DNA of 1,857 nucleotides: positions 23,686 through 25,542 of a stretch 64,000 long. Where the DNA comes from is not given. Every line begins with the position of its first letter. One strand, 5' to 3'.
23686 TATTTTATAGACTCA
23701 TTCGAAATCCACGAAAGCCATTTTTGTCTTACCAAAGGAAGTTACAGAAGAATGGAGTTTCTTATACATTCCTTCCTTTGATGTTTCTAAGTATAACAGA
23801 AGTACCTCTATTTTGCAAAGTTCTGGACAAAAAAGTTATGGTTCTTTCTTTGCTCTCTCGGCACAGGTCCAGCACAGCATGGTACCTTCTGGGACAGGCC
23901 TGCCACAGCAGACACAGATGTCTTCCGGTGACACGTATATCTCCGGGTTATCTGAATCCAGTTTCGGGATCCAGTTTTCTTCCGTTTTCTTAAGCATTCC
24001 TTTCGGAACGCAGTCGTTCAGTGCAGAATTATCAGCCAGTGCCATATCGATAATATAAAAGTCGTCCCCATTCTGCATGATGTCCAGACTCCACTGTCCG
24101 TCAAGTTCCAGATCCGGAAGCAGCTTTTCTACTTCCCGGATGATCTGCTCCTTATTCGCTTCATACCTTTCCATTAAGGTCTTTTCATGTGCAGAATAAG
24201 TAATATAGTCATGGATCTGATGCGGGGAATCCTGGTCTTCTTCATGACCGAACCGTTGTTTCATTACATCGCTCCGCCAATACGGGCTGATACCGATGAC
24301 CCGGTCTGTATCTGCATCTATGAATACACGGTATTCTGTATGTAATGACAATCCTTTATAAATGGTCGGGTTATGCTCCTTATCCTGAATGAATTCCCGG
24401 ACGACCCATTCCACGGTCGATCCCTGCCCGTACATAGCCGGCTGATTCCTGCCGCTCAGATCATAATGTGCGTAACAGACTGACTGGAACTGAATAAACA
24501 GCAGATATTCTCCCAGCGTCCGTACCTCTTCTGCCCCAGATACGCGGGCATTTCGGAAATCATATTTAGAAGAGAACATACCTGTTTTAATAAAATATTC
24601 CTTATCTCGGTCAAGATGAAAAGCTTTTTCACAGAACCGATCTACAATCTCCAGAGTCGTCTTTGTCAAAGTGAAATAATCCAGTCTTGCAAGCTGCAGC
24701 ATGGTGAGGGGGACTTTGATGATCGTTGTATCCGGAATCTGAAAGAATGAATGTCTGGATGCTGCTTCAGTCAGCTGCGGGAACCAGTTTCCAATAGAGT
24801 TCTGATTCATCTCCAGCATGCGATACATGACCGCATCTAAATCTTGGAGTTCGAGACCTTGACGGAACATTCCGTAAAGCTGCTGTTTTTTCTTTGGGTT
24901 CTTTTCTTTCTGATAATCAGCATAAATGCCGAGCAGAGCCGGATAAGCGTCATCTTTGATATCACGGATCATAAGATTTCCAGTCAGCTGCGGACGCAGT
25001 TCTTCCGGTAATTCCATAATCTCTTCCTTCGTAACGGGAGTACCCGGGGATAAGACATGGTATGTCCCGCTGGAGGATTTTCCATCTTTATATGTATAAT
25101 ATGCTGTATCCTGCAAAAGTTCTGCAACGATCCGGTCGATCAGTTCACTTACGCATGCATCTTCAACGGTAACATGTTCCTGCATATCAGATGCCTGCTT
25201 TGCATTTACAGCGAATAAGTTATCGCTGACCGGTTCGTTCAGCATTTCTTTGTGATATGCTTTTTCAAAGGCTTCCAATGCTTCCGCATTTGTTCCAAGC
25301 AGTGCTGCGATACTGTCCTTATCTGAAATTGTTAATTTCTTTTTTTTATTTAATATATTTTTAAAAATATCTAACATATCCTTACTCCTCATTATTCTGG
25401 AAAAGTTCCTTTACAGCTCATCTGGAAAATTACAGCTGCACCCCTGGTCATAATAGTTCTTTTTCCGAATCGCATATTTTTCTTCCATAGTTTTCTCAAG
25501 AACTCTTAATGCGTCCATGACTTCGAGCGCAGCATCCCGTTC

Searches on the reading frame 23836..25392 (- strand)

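Call 50: search_protein_families(library=pfam, proteins=[window:23836-25392:-], max_evalue=0.001)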
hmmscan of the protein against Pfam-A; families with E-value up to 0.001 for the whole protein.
window:23836-25392:- (518 aa): 0 families

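Call 101: search_protein_families(library=phrogs, proteins=[window:23836-25392:-], max_evalue=0.001)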
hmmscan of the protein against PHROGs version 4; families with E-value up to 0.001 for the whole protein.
window:23836-25392:- (518 aa): 1 family
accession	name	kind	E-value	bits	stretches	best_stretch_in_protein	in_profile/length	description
phrog_12834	-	unknown function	1.8e-63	216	1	179-462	75-338/345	-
